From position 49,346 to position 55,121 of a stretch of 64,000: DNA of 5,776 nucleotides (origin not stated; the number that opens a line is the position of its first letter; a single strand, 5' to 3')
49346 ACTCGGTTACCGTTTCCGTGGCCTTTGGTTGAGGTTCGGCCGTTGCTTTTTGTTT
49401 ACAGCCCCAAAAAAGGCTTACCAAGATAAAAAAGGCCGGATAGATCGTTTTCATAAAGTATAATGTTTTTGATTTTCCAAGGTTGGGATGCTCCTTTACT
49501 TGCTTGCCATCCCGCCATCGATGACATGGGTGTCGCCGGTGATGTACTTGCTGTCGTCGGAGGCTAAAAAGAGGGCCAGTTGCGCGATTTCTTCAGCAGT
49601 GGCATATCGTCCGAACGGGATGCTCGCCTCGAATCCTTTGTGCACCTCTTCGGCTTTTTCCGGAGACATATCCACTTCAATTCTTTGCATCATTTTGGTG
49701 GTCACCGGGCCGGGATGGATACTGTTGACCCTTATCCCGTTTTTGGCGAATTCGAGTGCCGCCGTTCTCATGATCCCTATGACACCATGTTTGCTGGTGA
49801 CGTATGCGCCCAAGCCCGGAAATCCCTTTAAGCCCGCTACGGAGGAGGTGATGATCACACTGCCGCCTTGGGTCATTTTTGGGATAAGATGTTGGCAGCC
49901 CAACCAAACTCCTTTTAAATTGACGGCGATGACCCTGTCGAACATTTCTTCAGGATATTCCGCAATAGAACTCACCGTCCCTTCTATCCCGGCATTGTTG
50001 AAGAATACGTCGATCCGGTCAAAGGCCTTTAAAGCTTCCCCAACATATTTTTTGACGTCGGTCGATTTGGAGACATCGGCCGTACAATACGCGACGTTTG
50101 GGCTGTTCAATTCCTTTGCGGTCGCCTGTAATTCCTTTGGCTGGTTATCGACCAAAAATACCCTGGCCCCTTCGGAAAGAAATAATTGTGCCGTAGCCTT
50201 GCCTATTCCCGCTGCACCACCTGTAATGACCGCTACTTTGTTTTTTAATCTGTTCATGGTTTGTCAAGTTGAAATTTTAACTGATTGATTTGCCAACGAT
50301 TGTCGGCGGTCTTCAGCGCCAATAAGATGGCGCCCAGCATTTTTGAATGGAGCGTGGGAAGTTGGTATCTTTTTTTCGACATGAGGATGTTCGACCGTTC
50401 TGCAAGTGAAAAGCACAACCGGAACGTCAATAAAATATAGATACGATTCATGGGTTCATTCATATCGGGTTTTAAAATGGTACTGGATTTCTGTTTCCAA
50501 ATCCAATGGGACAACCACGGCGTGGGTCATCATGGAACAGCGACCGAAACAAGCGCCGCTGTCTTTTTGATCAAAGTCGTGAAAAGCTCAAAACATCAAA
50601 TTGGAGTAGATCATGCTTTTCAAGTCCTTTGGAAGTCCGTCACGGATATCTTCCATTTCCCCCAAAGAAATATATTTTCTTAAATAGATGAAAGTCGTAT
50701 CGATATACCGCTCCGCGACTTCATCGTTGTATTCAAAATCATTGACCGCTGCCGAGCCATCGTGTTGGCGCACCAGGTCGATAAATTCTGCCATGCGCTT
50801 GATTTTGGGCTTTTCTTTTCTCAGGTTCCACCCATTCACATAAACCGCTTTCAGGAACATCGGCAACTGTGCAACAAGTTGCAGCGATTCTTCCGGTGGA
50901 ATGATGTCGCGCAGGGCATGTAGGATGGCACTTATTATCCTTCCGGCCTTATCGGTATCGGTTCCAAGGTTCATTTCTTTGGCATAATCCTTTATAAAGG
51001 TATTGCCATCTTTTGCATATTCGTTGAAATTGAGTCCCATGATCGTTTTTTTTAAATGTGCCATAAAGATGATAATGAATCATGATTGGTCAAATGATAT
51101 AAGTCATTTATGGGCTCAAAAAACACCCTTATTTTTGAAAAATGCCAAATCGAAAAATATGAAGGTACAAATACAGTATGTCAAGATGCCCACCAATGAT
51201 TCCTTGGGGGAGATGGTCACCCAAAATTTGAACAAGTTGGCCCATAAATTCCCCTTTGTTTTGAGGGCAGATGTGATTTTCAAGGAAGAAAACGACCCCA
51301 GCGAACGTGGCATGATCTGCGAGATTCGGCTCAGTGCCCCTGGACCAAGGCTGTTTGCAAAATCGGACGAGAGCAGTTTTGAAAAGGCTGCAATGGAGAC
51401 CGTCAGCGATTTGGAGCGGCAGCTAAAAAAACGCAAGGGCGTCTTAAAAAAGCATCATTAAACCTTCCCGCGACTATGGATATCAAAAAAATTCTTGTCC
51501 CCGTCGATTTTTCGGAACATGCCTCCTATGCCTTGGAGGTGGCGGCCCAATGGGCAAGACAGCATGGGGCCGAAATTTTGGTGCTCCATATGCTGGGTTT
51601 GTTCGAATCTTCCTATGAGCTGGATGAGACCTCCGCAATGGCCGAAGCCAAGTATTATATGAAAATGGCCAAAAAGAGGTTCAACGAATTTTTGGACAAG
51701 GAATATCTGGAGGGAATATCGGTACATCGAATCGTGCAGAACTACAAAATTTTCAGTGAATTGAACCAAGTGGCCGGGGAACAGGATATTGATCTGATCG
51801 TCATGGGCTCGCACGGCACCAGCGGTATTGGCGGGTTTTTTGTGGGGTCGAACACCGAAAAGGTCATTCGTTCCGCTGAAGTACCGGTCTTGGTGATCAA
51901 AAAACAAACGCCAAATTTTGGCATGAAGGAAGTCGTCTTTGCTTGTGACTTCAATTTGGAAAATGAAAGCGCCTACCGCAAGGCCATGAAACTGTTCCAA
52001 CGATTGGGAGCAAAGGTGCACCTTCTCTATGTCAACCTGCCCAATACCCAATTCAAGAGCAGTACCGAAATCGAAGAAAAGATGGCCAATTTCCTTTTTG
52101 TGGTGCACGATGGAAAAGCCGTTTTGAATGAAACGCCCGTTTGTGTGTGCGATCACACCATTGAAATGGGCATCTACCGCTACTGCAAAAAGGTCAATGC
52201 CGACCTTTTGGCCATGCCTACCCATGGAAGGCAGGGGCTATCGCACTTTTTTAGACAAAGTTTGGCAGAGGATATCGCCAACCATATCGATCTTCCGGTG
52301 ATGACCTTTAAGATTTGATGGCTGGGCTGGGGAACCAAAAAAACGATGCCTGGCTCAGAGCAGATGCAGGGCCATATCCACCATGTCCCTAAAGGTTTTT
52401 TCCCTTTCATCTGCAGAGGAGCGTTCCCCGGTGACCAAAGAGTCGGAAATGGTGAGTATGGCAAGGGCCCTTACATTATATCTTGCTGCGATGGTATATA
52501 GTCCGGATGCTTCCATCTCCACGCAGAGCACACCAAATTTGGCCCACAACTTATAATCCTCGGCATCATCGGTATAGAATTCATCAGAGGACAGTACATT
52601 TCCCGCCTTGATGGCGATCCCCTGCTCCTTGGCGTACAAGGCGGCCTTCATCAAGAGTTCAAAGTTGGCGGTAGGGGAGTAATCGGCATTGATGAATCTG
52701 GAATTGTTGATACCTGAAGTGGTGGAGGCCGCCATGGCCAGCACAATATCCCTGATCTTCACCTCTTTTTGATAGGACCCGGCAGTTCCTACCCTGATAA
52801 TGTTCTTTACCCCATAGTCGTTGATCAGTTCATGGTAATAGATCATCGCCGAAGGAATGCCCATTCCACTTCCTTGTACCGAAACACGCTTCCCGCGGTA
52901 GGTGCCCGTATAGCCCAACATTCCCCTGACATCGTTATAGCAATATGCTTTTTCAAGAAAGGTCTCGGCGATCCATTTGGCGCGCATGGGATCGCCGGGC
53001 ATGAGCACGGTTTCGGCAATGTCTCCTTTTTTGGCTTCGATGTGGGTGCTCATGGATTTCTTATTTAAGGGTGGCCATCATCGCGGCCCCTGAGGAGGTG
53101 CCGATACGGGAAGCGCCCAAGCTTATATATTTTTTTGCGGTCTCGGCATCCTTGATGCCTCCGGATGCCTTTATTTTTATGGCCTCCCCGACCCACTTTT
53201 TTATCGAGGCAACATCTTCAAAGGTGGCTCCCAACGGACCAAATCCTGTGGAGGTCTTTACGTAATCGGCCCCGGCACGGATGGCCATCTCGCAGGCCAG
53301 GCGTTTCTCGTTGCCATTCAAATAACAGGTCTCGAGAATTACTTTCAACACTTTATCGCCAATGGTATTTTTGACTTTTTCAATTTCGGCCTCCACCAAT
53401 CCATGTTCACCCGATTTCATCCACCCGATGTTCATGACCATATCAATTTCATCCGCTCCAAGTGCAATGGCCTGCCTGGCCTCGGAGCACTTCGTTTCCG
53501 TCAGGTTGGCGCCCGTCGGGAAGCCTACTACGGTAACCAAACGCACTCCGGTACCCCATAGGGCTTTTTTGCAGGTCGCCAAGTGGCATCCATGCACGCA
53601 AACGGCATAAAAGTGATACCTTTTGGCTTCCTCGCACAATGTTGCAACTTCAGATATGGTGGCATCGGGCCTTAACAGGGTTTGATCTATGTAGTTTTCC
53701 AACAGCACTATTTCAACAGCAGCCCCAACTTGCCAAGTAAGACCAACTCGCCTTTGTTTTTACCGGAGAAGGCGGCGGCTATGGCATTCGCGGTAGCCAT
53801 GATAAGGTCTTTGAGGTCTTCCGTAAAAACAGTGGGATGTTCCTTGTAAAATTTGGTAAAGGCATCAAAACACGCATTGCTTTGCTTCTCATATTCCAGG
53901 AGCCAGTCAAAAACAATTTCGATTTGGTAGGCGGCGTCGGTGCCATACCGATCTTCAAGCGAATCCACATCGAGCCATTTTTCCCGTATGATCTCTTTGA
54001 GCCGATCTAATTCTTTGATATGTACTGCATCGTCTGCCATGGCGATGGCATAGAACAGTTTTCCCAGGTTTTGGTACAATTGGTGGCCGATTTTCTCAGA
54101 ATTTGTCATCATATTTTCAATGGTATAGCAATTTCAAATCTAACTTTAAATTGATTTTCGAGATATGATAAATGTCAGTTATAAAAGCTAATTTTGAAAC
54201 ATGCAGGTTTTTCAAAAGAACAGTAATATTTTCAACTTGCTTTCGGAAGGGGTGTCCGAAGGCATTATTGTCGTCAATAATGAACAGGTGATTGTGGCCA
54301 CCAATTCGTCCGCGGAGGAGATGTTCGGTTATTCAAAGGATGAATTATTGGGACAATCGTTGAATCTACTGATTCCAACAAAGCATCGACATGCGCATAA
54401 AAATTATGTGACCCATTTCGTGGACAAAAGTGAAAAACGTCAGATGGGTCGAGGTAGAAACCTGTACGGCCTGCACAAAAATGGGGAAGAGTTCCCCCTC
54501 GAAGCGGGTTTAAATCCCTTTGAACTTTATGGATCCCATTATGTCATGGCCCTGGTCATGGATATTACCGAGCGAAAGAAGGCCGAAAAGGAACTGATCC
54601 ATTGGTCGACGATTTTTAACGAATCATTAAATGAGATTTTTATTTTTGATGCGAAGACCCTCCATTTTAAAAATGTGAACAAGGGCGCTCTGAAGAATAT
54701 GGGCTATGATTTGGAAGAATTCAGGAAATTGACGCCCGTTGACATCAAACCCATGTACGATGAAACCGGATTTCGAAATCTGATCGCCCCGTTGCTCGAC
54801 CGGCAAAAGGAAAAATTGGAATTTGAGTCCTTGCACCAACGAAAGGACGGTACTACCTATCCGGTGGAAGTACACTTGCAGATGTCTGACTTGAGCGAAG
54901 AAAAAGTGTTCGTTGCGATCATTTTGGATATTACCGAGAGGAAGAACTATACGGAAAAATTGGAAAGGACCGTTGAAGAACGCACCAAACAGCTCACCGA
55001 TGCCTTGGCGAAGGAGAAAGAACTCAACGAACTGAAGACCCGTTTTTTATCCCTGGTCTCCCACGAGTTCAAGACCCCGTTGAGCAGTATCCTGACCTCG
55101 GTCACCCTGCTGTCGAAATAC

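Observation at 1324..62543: Fifteen intergenic copies of an FNR-geometry palindrome aTGAY-N4-RTCAt, phase-locked 29.5 bp from TAnnTTTG -7 boxes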

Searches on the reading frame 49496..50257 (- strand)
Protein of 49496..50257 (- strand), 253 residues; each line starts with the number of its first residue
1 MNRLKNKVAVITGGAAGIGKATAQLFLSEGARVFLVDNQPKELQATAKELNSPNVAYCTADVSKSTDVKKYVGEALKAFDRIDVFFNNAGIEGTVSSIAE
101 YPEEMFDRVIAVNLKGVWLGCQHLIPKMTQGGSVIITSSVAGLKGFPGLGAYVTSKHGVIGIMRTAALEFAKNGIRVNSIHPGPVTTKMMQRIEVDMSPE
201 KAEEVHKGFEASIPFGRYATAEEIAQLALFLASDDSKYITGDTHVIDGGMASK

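Call 12: search_protein_families(library=pfam, proteins=[window:49496-50257:-])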
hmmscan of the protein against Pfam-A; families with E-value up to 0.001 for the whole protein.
window:49496-50257:- (253 aa): 5 families
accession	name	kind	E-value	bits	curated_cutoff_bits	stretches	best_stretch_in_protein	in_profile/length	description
PF13561.12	adh_short_C2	-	5.6e-68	229.5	27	1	14-250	1-235/236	Enoyl-(Acyl carrier protein) reductase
PF00106.31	adh_short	-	3.2e-57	193.6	26.6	1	7-194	1-191/195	short chain dehydrogenase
PF08659.16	KR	-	7.4e-14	52.5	22.6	1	10-156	4-153/180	KR domain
PF01370.27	Epimerase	-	2.4e-06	27.6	20.9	1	10-114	2-96/240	NAD dependent epimerase/dehydratase family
PF23441.1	SDR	-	1.1e-05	25.4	27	1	2-250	3-255/258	SDR-like rossmann domain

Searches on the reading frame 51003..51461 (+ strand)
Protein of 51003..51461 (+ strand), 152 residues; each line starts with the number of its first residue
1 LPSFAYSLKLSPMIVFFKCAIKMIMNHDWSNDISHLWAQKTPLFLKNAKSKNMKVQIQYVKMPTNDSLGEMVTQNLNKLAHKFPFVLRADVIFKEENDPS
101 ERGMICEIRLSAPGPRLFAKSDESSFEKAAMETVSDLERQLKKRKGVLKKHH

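Call 12: search_protein_families(library=pfam, proteins=[window:51003-51461:+])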
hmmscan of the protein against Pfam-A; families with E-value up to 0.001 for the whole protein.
window:51003-51461:+ (152 aa): 1 family
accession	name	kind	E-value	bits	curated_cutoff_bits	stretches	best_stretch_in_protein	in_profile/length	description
PF02482.25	Ribosomal_S30AE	-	1.6e-13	51.6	23.7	1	55-146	1-85/88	Sigma 54 modulation protein / S30EA ribosomal protein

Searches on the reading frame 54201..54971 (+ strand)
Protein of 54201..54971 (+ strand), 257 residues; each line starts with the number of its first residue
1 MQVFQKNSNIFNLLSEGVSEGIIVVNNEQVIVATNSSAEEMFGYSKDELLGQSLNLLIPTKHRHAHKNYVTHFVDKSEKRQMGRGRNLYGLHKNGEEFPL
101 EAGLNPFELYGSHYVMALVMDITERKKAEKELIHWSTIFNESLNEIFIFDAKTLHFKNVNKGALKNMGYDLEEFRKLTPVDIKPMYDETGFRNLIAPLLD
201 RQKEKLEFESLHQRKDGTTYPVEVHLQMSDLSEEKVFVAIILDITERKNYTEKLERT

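Call 46: search_solved_structures(query=window:54201-54971:+, max_evalue=0.01, show_alignments=3)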
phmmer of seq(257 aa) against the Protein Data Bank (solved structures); distinct sequences matched with E-value up to 0.01: 18.
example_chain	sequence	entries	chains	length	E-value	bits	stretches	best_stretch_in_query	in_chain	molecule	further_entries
1d06_A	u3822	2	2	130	4.8e-15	59.2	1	16-123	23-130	nitrogen fixation regulatory protein fixL | FIXL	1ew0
1dp6_A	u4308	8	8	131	4.9e-15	59.1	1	17-131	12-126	FIXL PROTEIN | SENSOR PROTEIN FIXL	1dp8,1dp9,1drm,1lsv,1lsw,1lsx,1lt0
1xj4_A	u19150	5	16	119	8.8e-15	58.3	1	19-131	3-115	Sensor protein fixL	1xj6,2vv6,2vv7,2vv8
2cmn_A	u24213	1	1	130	9.7e-15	58.2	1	17-131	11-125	SENSOR PROTEIN FIXL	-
8js5_A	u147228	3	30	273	1.2e-14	57.9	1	17-132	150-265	Sensor protein FixL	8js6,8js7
1xj2_A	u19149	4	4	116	1.7e-14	57.4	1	21-131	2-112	Sensor protein fixL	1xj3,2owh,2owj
1y28_A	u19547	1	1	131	3.4e-14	56.4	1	17-131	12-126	Sensor protein fixL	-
9cdr_A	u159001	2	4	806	4.5e-14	56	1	14-131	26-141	Oxygen sensor protein DosP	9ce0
9cmf_A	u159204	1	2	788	5.5e-14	55.7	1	17-131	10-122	Oxygen sensor protein DosP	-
9bgv_A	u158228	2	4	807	3.1e-13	53.3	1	14-131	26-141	Oxygen sensor protein DosP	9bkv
9clo_A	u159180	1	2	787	3.8e-13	53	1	17-131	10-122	Oxygen sensor protein DosP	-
1v9y_A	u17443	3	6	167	5e-12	49.3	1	13-131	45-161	Heme pas sensor protein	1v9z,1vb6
1s66_L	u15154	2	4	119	1.4e-11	47.9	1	13-122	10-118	Hypothetical protein yddU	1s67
10jx_A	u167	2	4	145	5.5e-09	39.3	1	6-108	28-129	Multi-sensor signal transduction histidine kinase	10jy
3bwl_A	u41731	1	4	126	1.1e-07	35.1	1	124-245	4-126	Sensor protein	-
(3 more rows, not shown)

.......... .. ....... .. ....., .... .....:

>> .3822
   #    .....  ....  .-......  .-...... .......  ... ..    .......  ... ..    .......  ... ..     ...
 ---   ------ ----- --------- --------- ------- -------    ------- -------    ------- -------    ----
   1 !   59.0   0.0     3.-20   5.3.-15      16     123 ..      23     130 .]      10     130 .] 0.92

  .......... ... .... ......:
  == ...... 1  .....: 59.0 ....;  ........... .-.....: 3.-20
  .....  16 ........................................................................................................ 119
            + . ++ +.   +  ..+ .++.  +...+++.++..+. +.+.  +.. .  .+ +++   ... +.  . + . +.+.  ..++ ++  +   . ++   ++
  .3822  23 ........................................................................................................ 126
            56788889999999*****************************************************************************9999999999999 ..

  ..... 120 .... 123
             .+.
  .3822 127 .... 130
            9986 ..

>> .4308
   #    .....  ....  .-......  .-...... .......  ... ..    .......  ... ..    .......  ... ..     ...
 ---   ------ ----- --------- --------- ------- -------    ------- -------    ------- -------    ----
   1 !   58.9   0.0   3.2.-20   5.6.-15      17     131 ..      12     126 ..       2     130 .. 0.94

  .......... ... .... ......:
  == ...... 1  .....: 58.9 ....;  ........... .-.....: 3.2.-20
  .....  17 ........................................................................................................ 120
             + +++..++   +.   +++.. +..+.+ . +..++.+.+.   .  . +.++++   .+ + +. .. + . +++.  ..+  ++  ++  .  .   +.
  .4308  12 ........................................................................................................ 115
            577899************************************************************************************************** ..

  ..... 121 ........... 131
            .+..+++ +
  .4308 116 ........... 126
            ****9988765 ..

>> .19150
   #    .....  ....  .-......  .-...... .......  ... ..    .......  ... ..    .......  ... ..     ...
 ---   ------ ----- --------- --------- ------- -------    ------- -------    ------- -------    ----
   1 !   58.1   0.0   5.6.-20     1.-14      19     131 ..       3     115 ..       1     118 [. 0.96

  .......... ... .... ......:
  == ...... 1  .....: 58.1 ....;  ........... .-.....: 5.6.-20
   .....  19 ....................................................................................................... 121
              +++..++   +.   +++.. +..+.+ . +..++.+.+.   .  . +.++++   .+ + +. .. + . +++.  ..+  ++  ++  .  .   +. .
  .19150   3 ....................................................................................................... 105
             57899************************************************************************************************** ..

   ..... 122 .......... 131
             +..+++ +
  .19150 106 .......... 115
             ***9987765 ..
